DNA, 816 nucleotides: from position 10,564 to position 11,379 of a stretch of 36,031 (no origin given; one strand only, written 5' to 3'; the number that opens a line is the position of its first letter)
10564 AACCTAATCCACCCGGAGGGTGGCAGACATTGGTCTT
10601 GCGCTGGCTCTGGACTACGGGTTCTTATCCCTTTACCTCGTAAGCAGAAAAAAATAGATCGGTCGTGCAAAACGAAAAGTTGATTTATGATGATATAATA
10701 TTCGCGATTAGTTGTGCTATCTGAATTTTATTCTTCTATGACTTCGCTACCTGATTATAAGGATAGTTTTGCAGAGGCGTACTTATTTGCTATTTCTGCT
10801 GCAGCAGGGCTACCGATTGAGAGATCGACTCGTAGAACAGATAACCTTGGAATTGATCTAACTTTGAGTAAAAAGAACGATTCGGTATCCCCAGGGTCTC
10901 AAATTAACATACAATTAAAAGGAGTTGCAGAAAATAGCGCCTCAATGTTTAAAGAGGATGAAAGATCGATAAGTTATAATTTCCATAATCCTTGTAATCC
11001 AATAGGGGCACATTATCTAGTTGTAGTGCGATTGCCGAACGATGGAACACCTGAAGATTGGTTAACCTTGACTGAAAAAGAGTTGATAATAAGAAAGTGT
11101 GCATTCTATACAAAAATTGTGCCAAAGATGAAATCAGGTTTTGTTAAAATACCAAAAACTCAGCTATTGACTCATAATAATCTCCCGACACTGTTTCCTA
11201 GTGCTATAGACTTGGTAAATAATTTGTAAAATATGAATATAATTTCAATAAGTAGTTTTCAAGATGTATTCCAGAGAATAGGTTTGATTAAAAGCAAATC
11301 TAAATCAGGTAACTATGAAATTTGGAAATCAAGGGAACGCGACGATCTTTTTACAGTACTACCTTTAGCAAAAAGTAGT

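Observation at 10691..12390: Self-promoted two-gene cassette: DUF4365-like PD-(D/E)xK nuclease plus a 385-aa orphan, a candidate undescribed defence or conflict system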

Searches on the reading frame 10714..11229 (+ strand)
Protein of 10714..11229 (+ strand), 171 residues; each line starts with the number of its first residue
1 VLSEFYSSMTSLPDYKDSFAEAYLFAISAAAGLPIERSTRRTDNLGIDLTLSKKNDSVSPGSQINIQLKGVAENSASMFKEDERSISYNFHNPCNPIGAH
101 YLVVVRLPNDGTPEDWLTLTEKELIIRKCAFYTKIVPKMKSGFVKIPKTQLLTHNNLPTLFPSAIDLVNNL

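Call 4: search_protein_families(library=pfam, proteins=[window:10714-11229:+], max_evalue=1)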
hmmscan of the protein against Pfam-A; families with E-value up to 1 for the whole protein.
window:10714-11229:+ (171 aa): 1 family
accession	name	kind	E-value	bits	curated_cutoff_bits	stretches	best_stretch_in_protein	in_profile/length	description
PF14280.11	DUF4365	-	8.9e-09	36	24.3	1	19-160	3-135/139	Domain of unknown function (DUF4365)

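Call 5: search_protein_families(library=padloc, proteins=[window:10714-11229:+], max_evalue=1)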
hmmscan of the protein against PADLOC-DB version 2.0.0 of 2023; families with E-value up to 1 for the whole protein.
window:10714-11229:+ (171 aa): 19 families
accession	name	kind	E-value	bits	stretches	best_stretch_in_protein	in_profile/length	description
PDLC04278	PDC-M02A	-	1.8e-20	71.6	1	11-162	4-159/167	-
PDLC04297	PDC-M02A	-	2.5e-19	67.7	1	14-161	5-156/165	-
PDLC04290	PDC-M02A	-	2.8e-16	57.7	1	14-161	6-160/170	-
PDLC04291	PDC-M02A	-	1.8e-15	55.3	1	14-163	14-169/176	-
PDLC04287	PDC-M02A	-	1.1e-14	52.6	1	19-161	13-166/182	-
PDLC04277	PDC-M02A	-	9.3e-14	49.8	1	15-163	7-162/169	-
PDLC04282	PDC-M02A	-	1.5e-13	48.8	1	14-162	20-173/182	-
PDLC04276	PDC-M02A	-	2.7e-13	48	1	12-161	21-175/184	-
PDLC04275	PDC-M02A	-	1.3e-11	42.8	1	16-164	9-161/172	-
PDLC04292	PDC-M02A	-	1.6e-10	39.1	1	17-162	8-161/169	-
PDLC04273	PDC-M02A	-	2.6e-09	35.4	1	10-161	4-160/172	-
PDLC04284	PDC-M02A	-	7.7e-09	33.4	1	16-164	25-180/188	-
PDLC04280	PDC-M02A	-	6.2e-07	27.3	1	15-156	20-167/182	-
PDLC04293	PDC-M02A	-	1.6e-06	26.3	1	61-160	16-116/127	-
PDLC04274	PDC-M02A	-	3.9e-06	24.6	1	13-135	26-147/186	-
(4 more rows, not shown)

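Call 36: search_solved_structures(query=window:10714-11226:+, max_evalue=10, show_alignments=3)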
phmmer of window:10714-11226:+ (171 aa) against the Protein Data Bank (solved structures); distinct sequences matched with E-value up to 10: 4.
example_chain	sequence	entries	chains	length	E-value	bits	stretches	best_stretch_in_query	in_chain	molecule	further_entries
2hiq_A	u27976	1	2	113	0.35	13.9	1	21-66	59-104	Hypothetical protein ydhR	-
1wd6_A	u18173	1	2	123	0.42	13.7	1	21-66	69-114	Protein ydhR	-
2asy_A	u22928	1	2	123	0.78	12.8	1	21-65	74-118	Protein ydhR precursor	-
8on5_A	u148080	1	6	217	0.97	12.5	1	26-82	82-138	Adenoviral fiber protein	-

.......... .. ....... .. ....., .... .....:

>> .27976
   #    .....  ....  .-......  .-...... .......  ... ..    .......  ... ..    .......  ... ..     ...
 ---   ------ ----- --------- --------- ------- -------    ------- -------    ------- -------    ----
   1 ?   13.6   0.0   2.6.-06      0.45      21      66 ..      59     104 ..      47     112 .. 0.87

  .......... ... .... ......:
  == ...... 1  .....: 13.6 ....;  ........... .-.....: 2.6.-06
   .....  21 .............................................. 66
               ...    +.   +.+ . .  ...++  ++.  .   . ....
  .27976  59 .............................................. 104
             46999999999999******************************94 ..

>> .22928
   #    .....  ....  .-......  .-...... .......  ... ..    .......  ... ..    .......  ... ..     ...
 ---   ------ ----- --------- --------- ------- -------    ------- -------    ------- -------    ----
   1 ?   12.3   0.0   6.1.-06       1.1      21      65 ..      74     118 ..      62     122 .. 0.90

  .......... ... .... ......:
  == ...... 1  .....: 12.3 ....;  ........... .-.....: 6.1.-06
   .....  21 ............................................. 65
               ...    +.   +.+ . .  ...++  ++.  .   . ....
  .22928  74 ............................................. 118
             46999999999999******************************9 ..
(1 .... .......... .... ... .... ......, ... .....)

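Call 39: find_homologous_proteins(query=window:10714-11226:+, max_evalue=0.001)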
Query window:10714-11226:+ (171 aa): 1 proteins with E <= 0.001 among 21 candidates.
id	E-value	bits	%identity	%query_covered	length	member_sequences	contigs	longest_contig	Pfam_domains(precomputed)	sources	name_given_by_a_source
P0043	5.8e-103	360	100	95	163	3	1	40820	PF14280.12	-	-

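Call 47: search_solved_structures(query=A2, max_evalue=10, show_alignments=3)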
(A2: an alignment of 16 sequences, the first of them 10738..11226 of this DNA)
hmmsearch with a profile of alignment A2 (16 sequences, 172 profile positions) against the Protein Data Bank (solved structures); distinct sequences matched with E-value up to 10: 1.
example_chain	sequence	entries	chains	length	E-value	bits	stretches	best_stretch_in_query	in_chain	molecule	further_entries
8hpp_C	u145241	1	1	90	0.035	17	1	77-151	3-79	Sarcoma antigen 1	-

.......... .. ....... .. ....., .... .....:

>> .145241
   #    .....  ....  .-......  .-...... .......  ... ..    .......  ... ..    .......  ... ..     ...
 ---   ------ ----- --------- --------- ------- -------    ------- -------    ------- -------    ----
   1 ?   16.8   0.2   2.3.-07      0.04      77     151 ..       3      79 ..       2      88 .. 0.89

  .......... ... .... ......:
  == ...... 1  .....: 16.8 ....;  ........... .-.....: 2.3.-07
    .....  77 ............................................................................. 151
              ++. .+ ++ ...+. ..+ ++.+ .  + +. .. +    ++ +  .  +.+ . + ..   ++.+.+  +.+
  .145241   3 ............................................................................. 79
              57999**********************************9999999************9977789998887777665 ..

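Call 51: find_homologous_proteins(query=A2, max_evalue=0.001)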
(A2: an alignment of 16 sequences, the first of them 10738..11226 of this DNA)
Query A2 (16 sequences) (163 aa, profile of the alignment): 12 proteins with E <= 0.001 among 3966 candidates.
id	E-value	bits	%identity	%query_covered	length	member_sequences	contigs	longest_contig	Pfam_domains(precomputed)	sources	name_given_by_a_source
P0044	5.8e-67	243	41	94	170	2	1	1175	-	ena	-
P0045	6.1e-64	233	30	90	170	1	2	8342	PF14280.12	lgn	-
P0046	2.6e-59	218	37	92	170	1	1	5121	-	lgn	-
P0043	1.5e-54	202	100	100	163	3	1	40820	PF14280.12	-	-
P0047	2.0e-53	199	30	95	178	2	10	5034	-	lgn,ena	-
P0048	1.6e-52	196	29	93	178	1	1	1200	-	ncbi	-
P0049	1.3e-49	186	30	92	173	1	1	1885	-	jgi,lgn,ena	-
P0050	6.4e-47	177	34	94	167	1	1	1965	PF14280.12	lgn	-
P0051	5.2e-42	161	32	73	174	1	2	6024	PF14280.12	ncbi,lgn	-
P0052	9.3e-41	157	29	92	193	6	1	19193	-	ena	-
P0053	2.0e-12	65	27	93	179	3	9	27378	PF14280.12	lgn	-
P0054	1.6e-5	43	33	11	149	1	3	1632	PF14280.12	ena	-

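Call 56: search_protein_families(library=ncbifam, proteins=[window:10738-11226:+], max_evalue=0.01)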
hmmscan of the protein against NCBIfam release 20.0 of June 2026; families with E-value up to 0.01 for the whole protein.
window:10738-11226:+ (163 aa): 0 families

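Call 57: search_protein_families(library=phrogs, proteins=[window:10738-11226:+], max_evalue=0.01)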
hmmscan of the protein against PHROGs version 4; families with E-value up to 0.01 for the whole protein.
window:10738-11226:+ (163 aa): 1 family
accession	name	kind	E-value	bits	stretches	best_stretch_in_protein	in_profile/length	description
phrog_27905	-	unknown function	0.0092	16.8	0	8-125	8-125/167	-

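Call 59: predict_structure(alignment_id=A4)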
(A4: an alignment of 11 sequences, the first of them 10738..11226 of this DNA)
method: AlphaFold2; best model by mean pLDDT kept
length: 163 residues; sequences in the alignment: 11
mean_pLDDT: 80.8   pTM: 0.79
mean pLDDT of the five models: 80.8, 80.6, 78.3, 77.7, 77.4
residues with pLDDT >= 90: 61; 70-90: 63; 50-70: 29; < 50: 10
segments of 3 or more residues with pLDDT < 50: 1-5, 33-35
pLDDT, mean of each block of 10 residues (from residue 1): 59 88 90 62 77 84 87 94 84 89 68 72 90 92 93 73 49
secondary structure, 60 per line:
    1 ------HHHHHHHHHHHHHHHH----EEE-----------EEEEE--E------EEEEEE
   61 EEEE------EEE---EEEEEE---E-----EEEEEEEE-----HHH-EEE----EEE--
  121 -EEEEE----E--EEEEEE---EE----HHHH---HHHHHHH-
elements in order: H7-22 E27-29 E41-45 E55-64 E71-73 E77-82 E92-99 E109-111 E116-118 E122-126 E134-139 H149-152 H156-162

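Call 64: search_dna_similar(query=window:10738-11226:+, collection=phages, mode=protein, max_evalue=1, max_rows=15)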
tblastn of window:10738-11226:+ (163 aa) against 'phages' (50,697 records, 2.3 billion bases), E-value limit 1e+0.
Records with a match: 6; places in all: 6; records where one place covers at least 80% of the query: 0.
Best place of each record, by identity: <60% 6.
By first word of the organism name: Microbacterium 6.
By host as written in the record: Microbacterium foliorum NRRL B-24224 5; Microbacterium foliorum NRRL B-24224 SEA 1.
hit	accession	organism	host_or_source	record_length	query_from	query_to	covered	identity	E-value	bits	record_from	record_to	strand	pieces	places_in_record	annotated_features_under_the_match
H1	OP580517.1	Microbacterium phage Hager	Microbacterium foliorum NRRL B-24224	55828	33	161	79%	22.0%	7e-2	39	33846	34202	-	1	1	48: DNA primase/helicase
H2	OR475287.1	Microbacterium phage JDawG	Microbacterium foliorum NRRL B-24224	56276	33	88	34%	28.1%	2e-2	40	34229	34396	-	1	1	46: DNA primase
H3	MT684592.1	Microbacterium phage Aesir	Microbacterium foliorum NRRL B-24224 SEA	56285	33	88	34%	28.1%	2e-2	40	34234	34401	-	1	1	46: DNA primase/helicase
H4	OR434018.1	Microbacterium phage Erudite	Microbacterium foliorum NRRL B-24224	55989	33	88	34%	28.1%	3e-2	40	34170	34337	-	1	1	46: DNA primase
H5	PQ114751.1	Microbacterium phage Dauntless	Microbacterium foliorum NRRL B-24224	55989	33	88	34%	28.1%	3e-2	40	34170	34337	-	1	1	46: DNA primase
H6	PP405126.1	Microbacterium phage MortySmith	Microbacterium foliorum NRRL B-24224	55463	33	88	34%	28.1%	4e-2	39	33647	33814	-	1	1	45: DNA primase/helicase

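Call 66: fold_search(model_id=the predicted structure, library=pdb)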
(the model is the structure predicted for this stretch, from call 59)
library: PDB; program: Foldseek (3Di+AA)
matches with E <= 10: 218; with E <= 0.001: 12
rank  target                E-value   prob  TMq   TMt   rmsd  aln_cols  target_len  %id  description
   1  9qcc_Y                3.4e-05  1.00  0.52  0.25   5.1       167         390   12  Activated XauSPARDA filament assembly with bound dsDNA substrate (released 2025-12-17)
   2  9qcc_M                3.6e-05  1.00  0.54  0.25   5.1       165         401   13  Activated XauSPARDA filament assembly with bound dsDNA substrate (released 2025-12-17)
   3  9qcc_Q                4.6e-05  1.00  0.54  0.24   5.2       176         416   12  Activated XauSPARDA filament assembly with bound dsDNA substrate (released 2025-12-17)
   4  9vx6_P                6.5e-05  1.00  0.52  0.25   4.7       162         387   14  Helical structure of gRNA-tDNA SPARDA complex (released 2026-01-14)
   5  9jt2_F                7.3e-05  1.00  0.55  0.25   5.3       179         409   14  substrate-bound NbaSPARDA complexes (released 2025-04-02)
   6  9vx6_T                7.7e-05  1.00  0.53  0.24   5.6       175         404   12  Helical structure of gRNA-tDNA SPARDA complex (released 2026-01-14)
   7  9qcc_E                1.5e-04  1.00  0.51  0.23   5.2       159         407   12  Activated XauSPARDA filament assembly with bound dsDNA substrate (released 2025-12-17)
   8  9qcc_A                1.5e-04  1.00  0.54  0.25   5.2       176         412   12  Activated XauSPARDA filament assembly with bound dsDNA substrate (released 2025-12-17)
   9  9jt2_B                2.0e-04  1.00  0.54  0.24   4.9       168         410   14  substrate-bound NbaSPARDA complexes (released 2025-04-02)
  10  9vx6_X                2.3e-04  1.00  0.55  0.26   4.7       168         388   14  Helical structure of gRNA-tDNA SPARDA complex (released 2026-01-14)
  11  9jsz_J                4.4e-04  1.00  0.51  0.24   5.2       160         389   14  active NbaSPARDA complexes (released 2025-04-02)
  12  9qbp_C                4.9e-04  1.00  0.53  0.23   4.6       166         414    9  Crystal structure of Enhydrobacter aerosaccus apo SPARDA complex (released 2025-12-17)
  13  1eo3_A                2.8e-03  0.96  0.37  0.28   8.6       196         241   13  INHIBITION OF ECORV ENDONUCLEASE BY DEOXYRIBO-3'-S-PHOSPHOROTHIOLATES: A HIGH RESOLUTION X-RAY CRYSTALLOGRAPHIC STUDY (released 2000-04-04)
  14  2rve_A                3.2e-03  0.98  0.39  0.32   8.9       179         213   14  THE CRYSTAL STRUCTURE OF ECORV ENDONUCLEASE AND OF ITS COMPLEXES WITH COGNATE AND NON-COGNATE DNA SEGMENTS (released 1992-01-15)
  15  2rve_B                4.3e-03  0.90  0.33  0.27  12.5       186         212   15  THE CRYSTAL STRUCTURE OF ECORV ENDONUCLEASE AND OF ITS COMPLEXES WITH COGNATE AND NON-COGNATE DNA SEGMENTS (released 1992-01-15)
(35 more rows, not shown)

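Call 73: find_encoding_contigs(protein=P0043, flank=10000, max_places=5)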
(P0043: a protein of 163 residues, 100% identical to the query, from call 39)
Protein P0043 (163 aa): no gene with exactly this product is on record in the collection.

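Call 78: search_dna_similar(query=window:10738-11226:+, collection=plasmids, mode=protein, max_evalue=0.01, max_rows=25)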
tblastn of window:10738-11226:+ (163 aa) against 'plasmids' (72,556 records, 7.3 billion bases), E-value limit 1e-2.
Records with a match: 21; places in all: 21; records where one place covers at least 80% of the query: 13.
Best place of each record, by identity: <60% 21.
By first word of the organism name: Nostoc 10; Entomospira 2; Caballeronia 2; Tolypothrix 2; Tistrella 1; Microchaete 1; Phaeobacter 1; Gluconobacter 1; Calothrix 1.
By predicted mobility (MOB-suite, as given by PLSDB): non-mobilizable 9; mobilizable 9; conjugative 3.
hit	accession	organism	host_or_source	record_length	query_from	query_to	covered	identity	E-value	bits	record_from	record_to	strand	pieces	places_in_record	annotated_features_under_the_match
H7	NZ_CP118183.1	Entomospira culicis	Culex pipiens,cell culture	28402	4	156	94%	31.1%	1e-8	60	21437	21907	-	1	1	DUF4365 domain-containing protein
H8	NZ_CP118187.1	Entomospira culicis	Culex pipiens,cell culture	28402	4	156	94%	31.1%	1e-8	60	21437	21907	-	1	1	DUF4365 domain-containing protein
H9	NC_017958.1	Tistrella mobilis KA081020-065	-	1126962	1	156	96%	28.7%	2e-7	56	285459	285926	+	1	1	record has no annotation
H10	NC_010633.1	Nostoc punctiforme PCC 73102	-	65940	8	153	90%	29.4%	1e-5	51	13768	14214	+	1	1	DUF4365 domain-containing protein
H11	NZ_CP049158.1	Caballeronia sp. SBC1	whole organism,soil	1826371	14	155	87%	29.7%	5e-7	55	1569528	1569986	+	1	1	none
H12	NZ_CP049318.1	Caballeronia sp. SBC2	whole organism,soil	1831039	14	155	87%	29.7%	5e-7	55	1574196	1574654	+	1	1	none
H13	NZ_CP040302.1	Nostoc sp. TCL26-01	Leiosporoceros dussii,pure culture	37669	8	153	90%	27.8%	3e-5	50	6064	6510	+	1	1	DUF4365 domain-containing protein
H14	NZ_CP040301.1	Nostoc sp. TCL26-01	Leiosporoceros dussii,pure culture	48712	8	153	90%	27.8%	1e-4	49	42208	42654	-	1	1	DUF4365 domain-containing protein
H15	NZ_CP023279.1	Nostoc sp. CENA543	cell culture,Brazilian saline-alkaline ...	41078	8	152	89%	28.0%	8e-4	46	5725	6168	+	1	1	DUF4365 domain-containing protein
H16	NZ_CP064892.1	Tolypothrix sp. PCC 7601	Fresh water sample,Fresh water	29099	1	153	94%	26.4%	4e-9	61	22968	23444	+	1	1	DUF4365 domain-containing protein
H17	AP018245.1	Microchaete diplosiphon NIES-3275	-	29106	1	153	94%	26.4%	4e-9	61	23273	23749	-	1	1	hypothetical protein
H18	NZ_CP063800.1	Tolypothrix sp. PCC 7712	Soil sample,soil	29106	1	153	94%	26.4%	4e-9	61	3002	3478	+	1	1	DUF4365 domain-containing protein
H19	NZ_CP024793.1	Nostoc flagelliforme CCNUN1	cell culture,desert soil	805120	8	127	74%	32.3%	1e-3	45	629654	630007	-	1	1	DUF4365 domain-containing protein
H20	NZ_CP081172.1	Phaeobacter inhibens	-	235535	14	149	83%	27.5%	3e-3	44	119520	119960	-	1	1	DUF4365 domain-containing protein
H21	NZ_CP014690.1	Gluconobacter albidus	water kefir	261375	6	127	75%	29.8%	2e-6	53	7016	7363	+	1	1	DUF4365 domain-containing protein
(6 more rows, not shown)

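Call 80: get_annotated_region(hit=H7, flank=5000)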
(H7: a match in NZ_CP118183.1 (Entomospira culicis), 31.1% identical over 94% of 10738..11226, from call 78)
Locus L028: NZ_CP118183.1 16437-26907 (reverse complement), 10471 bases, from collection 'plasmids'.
description: Entomospira culicis strain BR151 plasmid p28, complete sequence
organism: Entomospira culicis (NCBI taxid 2719989)
taxonomy: Bacteria; Spirochaetota; Spirochaetia; Spirochaetales; Spirochaetaceae; Entomospira; Entomospira culicis
host: -; source: Culex pipiens,cell culture; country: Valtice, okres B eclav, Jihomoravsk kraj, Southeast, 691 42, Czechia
typing (MOB-suite, as given by PLSDB): non-mobilizable
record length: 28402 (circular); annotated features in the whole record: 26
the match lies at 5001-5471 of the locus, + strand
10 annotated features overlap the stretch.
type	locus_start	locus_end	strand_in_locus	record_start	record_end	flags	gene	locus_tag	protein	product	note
CDS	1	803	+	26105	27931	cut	-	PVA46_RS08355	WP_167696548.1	DUF262 domain-containing protein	-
CDS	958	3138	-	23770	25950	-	-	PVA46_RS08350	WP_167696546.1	DUF262 domain-containing protein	-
CDS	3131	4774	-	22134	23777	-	-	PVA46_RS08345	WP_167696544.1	DUF262 domain-containing protein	-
CDS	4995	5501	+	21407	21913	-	-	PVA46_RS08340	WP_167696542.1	DUF4365 domain-containing protein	-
CDS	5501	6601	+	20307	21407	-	-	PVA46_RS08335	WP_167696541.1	hypothetical protein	-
CDS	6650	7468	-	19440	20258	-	-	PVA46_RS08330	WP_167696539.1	hypothetical protein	-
CDS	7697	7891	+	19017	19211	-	-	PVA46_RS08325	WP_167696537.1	type II toxin-antitoxin system HicA family toxin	-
CDS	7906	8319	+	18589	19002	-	-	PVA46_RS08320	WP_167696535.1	helix-turn-helix domain-containing protein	-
CDS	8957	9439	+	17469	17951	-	-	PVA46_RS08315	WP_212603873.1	hypothetical protein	-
CDS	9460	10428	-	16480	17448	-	-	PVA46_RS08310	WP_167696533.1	recombinase family protein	GO:0006310 - DNA recombination [Evidence IEA]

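Call 81: get_annotated_region(hit=H16, flank=5000)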
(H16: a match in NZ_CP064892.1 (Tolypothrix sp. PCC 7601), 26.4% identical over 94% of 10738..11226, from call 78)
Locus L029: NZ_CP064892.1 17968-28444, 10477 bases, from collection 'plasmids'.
description: Tolypothrix sp. PCC 7601 plasmid unnamed13, complete sequence
organism: Tolypothrix sp. PCC 7601 (NCBI taxid 1188)
taxonomy: Bacteria; Cyanobacteriota; Cyanophyceae; Nostocales; Tolypothrichaceae; Tolypothrix; Tolypothrix sp. PCC 7601
host: -; source: Fresh water sample,Fresh water; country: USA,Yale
typing (MOB-suite, as given by PLSDB): mobilizable; relaxase MOBP
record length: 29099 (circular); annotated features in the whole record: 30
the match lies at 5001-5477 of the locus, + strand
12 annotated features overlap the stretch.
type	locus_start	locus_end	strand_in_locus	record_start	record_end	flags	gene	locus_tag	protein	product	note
CDS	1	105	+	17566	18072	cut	-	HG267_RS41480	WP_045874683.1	hypothetical protein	-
CDS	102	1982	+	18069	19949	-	-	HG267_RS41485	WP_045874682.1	type IV secretory system conjugative DNA transfer family protein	-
CDS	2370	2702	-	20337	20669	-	-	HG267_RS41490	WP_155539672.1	hypothetical protein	-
CDS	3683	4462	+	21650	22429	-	-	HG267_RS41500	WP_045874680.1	ParA family protein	-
CDS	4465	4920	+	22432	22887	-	-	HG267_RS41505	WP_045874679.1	hypothetical protein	-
CDS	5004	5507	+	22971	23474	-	-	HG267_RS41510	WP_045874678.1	DUF4365 domain-containing protein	-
CDS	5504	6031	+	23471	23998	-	-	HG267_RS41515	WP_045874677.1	hypothetical protein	-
CDS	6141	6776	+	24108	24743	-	-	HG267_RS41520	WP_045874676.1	restriction endonuclease subunit R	-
CDS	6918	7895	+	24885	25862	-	-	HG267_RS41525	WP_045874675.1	site-specific integrase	GO:0015074 - DNA integration [Evidence IEA]; GO:0006310 - DNA recombination [Evidence IEA]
CDS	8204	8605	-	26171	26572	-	-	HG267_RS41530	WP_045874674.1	hypothetical protein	-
CDS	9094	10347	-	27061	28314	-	-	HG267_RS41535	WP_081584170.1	hypothetical protein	-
CDS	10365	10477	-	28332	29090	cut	-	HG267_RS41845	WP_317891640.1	SH3 domain-containing protein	-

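Call 82: get_annotated_region(hit=H10, flank=5000)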
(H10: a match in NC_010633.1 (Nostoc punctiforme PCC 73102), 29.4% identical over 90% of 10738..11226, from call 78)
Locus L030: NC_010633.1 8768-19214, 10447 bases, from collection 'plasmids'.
description: Nostoc punctiforme PCC 73102 plasmid pNPUN04, complete sequence
organism: Nostoc punctiforme PCC 73102 (NCBI taxid 63737)
taxonomy: Bacteria; Cyanobacteriota; Cyanophyceae; Nostocales; Nostocaceae; Nostoc; Nostoc punctiforme; Nostoc punctiforme PCC 73102
host: -; source: -; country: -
typing (MOB-suite, as given by PLSDB): mobilizable; relaxase MOBP,MOBV
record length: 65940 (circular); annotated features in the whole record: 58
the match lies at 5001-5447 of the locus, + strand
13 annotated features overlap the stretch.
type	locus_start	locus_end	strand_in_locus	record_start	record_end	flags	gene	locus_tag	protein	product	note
CDS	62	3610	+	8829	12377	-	-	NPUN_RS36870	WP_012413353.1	NB-ARC domain-containing protein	-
CDS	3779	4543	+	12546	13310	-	-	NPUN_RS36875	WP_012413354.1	AAA family ATPase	-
CDS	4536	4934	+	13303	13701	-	-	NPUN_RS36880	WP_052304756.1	hypothetical protein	-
CDS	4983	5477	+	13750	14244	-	-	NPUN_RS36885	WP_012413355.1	DUF4365 domain-containing protein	-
CDS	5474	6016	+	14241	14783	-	-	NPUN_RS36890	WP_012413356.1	hypothetical protein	-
CDS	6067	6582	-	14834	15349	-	-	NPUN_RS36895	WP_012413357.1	hypothetical protein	-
CDS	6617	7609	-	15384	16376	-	-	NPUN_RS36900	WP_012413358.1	tyrosine-type recombinase/integrase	GO:0015074 - DNA integration [Evidence IEA]; GO:0006310 - DNA recombination [Evidence IEA]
CDS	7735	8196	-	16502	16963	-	-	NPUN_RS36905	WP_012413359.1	hypothetical protein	-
CDS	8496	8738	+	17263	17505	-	-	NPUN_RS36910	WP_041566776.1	hypothetical protein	-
CDS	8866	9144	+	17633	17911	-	-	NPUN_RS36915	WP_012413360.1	hypothetical protein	-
CDS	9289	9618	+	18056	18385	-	-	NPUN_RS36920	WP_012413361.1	hypothetical protein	-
CDS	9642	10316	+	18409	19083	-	-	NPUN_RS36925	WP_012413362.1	hypothetical protein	-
CDS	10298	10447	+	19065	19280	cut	-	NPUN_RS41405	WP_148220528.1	hypothetical protein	-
